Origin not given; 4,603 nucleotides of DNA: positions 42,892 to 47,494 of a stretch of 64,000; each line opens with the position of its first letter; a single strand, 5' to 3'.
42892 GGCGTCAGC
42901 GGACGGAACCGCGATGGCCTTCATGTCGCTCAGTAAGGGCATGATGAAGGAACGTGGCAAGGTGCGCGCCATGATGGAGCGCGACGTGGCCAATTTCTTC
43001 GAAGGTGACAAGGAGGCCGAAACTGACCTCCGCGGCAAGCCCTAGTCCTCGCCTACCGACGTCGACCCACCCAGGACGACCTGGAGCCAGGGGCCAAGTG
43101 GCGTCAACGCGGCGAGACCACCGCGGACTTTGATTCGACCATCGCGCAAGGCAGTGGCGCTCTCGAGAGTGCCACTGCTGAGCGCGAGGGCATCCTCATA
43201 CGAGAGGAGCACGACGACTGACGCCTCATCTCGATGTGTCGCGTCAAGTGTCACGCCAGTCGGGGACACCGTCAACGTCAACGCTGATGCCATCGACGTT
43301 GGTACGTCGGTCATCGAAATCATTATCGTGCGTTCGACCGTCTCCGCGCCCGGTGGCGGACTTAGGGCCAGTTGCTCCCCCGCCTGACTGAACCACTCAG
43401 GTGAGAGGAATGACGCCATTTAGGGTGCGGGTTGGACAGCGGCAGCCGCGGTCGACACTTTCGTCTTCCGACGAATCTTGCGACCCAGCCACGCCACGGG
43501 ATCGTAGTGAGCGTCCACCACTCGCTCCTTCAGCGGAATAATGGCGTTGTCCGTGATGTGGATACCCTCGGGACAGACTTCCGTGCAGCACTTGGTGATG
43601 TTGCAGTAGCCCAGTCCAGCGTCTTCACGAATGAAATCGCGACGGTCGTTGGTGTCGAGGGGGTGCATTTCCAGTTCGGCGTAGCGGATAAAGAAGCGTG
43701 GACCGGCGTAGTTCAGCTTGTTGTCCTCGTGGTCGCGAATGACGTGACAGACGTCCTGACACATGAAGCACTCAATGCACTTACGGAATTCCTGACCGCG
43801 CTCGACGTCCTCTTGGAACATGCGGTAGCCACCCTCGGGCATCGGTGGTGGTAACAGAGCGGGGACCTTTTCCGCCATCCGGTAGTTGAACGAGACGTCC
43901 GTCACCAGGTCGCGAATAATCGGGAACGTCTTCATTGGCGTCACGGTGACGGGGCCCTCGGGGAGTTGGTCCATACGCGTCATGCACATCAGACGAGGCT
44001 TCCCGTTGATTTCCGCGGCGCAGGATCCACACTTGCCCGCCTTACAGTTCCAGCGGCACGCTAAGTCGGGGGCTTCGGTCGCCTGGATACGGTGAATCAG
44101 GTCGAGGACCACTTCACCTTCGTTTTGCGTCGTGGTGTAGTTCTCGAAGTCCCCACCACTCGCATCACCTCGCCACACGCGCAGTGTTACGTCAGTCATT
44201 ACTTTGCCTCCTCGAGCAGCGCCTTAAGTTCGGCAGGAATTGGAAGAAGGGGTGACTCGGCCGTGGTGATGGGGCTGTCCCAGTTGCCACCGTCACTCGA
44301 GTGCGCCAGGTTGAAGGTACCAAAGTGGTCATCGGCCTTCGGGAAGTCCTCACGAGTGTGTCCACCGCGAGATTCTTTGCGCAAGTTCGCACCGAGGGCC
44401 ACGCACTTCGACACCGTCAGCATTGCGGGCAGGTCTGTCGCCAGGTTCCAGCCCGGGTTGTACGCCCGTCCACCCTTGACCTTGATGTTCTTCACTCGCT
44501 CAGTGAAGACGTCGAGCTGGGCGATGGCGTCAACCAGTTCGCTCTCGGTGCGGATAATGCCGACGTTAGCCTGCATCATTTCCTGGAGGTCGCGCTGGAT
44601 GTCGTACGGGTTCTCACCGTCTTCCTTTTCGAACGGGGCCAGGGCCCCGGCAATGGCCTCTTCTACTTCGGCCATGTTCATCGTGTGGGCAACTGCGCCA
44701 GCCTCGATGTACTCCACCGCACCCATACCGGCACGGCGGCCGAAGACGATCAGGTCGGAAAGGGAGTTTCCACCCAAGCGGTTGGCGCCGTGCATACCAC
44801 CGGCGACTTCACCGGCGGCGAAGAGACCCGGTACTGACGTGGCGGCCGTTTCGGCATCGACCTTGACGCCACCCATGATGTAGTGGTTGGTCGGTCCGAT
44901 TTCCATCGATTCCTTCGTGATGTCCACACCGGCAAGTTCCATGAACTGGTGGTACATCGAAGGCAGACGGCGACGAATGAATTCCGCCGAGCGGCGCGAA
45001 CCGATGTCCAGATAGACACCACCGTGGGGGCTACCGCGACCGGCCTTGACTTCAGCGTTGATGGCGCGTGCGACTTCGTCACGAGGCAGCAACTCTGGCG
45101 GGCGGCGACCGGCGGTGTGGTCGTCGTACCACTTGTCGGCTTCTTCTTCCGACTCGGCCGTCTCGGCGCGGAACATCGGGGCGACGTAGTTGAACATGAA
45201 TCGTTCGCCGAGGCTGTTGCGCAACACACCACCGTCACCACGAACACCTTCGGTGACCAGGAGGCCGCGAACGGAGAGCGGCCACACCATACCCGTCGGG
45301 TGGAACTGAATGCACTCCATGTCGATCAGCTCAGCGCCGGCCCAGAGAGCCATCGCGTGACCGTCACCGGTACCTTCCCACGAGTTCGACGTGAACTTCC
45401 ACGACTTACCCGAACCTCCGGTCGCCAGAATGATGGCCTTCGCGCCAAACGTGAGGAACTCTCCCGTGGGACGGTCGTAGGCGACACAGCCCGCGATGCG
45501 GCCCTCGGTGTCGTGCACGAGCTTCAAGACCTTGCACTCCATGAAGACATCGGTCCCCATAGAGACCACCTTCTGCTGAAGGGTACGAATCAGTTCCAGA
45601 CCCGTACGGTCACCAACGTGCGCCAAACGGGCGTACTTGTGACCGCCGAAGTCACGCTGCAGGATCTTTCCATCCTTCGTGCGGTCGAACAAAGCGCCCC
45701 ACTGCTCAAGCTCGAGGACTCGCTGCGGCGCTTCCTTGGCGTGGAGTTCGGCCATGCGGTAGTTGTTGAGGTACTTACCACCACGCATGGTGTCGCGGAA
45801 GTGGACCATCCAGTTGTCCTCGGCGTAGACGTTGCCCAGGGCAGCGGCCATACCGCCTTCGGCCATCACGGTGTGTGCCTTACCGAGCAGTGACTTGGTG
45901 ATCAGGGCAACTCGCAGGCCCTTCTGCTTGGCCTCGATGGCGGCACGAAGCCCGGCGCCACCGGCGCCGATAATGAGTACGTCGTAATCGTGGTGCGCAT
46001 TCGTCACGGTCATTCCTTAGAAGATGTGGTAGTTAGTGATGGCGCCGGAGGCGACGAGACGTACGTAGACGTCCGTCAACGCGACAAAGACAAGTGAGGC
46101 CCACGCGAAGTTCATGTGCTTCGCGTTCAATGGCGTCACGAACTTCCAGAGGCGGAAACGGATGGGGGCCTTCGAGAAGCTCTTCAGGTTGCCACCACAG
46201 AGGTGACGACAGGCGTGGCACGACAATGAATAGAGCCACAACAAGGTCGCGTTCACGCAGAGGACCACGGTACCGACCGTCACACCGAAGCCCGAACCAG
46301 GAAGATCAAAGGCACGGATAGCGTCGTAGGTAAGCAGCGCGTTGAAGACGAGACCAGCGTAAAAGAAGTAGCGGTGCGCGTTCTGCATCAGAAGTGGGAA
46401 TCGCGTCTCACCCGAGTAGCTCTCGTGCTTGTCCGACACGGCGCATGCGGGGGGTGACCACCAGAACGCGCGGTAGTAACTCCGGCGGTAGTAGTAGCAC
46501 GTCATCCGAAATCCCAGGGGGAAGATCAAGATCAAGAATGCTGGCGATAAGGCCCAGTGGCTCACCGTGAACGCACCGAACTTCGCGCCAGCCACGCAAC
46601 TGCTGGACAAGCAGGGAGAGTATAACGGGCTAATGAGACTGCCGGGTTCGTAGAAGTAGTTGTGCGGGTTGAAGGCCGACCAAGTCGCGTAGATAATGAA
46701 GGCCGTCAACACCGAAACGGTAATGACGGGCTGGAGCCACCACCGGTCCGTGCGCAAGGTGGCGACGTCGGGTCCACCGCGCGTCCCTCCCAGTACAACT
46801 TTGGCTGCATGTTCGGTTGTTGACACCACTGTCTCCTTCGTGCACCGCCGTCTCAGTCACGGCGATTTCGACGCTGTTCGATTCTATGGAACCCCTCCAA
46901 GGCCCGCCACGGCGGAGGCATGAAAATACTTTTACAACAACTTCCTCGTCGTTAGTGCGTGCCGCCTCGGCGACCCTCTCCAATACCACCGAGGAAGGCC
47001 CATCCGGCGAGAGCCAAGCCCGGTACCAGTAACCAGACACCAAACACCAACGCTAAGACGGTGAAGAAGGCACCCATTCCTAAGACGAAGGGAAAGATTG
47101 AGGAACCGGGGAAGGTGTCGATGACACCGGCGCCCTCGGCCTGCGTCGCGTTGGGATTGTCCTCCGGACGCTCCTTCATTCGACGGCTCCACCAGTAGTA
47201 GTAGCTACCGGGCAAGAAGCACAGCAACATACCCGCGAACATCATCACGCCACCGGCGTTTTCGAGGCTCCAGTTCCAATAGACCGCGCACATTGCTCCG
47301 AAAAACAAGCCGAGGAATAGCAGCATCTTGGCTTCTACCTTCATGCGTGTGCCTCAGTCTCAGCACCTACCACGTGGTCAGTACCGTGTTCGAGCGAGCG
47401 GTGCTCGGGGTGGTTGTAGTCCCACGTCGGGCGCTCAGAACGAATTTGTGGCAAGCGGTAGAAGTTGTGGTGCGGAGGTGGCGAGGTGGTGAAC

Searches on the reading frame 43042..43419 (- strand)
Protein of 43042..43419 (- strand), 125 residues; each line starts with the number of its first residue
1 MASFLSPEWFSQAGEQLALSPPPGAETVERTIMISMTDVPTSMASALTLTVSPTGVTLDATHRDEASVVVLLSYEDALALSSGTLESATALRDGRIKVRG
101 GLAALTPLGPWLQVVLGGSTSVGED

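Call 27: search_protein_families(library=pfam, proteins=[window:43042-43419:-], max_evalue=0.001)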
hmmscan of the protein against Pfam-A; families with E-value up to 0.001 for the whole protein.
window:43042-43419:- (125 aa): 1 family
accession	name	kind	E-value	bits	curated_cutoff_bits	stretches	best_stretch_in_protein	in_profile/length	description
PF02036.22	SCP2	-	3.4e-05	24.6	21.3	1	28-105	20-93/101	SCP-2 sterol transfer family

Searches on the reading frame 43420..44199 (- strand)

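Call 28: search_protein_families(library=pfam, proteins=[window:43420-44199:-], max_evalue=0.001)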
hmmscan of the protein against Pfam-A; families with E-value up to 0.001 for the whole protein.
window:43420-44199:- (259 aa): 4 families
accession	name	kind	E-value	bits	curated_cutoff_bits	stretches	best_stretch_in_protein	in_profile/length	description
PF13085.11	Fer2_3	-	2.6e-25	88.9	27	1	6-103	2-103/107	2Fe-2S iron-sulfur cluster binding domain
PF13183.11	Fer4_8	-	8.7e-09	36.2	27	1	138-213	2-68/68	4Fe-4S dicluster domain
PF12838.12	Fer4_7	-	4.8e-05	24.2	27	1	140-213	1-52/52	4Fe-4S dicluster domain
PF13534.11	Fer4_17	-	0.00064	20.7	22.2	1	140-214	1-61/61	4Fe-4S dicluster domain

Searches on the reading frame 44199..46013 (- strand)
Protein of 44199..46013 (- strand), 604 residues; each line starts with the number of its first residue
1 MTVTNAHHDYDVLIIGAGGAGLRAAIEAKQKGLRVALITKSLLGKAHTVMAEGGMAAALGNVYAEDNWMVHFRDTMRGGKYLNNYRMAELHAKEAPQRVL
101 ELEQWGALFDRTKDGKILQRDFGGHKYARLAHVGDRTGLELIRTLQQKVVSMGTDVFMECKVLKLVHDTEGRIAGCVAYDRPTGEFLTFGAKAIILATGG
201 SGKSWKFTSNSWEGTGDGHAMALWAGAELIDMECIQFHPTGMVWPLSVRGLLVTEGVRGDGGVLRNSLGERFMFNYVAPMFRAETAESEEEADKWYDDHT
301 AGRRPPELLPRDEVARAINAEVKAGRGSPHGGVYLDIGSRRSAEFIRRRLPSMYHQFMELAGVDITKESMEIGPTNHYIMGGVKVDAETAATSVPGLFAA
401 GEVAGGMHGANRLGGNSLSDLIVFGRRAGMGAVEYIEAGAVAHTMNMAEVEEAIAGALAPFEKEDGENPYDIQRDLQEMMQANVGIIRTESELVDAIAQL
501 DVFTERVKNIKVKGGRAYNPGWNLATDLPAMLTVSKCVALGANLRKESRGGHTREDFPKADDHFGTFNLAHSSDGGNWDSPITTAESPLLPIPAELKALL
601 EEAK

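Call 28: search_protein_families(library=pfam, proteins=[window:44199-46013:-], max_evalue=0.001)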
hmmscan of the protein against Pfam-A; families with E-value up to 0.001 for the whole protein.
window:44199-46013:- (604 aa): 10 families
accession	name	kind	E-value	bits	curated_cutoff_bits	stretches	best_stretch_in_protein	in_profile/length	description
PF00890.30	FAD_binding_2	-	5.7e-94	316.1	20.4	1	11-418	1-414/414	FAD binding domain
PF02910.25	Succ_DH_flav_C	-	4.5e-24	85.3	20.8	1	474-570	2-100/130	Fumarate reductase flavoprotein C-term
PF07992.20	Pyr_redox_2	-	3.7e-12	46.7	26.1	1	10-203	1-112/291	Pyridine nucleotide-disulphide oxidoreductase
PF03486.20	HI0933_like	-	6.8e-12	45.8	50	2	11-45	2-37/244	HI0933-like protein Rossmann domain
PF01266.30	DAO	-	2.7e-09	37.5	27.9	1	11-202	1-206/353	FAD dependent oxidoreductase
PF01494.25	FAD_binding_3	-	3.9e-05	23.5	22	0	9-210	1-169/349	FAD binding domain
PF12831.13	FAD_oxidored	-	4.5e-05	23.4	27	1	11-80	1-54/416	FAD dependent oxidoreductase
PF01134.28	GIDA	-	0.00021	20.9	22.1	1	11-42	1-32/391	Glucose inhibited division protein A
PF01946.23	Thi4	-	0.00028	20.6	26.2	0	8-42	16-51/235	Thi4 family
PF13738.12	Pyr_redox_3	-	0.00055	19.7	30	0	13-44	1-33/305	Pyridine nucleotide-disulphide oxidoreductase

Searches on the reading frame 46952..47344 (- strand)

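Call 28: search_protein_families(library=pfam, proteins=[window:46952-47344:-], max_evalue=0.001)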
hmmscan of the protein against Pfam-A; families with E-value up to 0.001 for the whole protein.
window:46952-47344:- (130 aa): 1 family
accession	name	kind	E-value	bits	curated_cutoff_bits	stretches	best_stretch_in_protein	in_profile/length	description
PF12270.13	Cyt_c_ox_IV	-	2.1e-24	86.5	26.9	1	1-126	1-128/132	Cytochrome c oxidase subunit IV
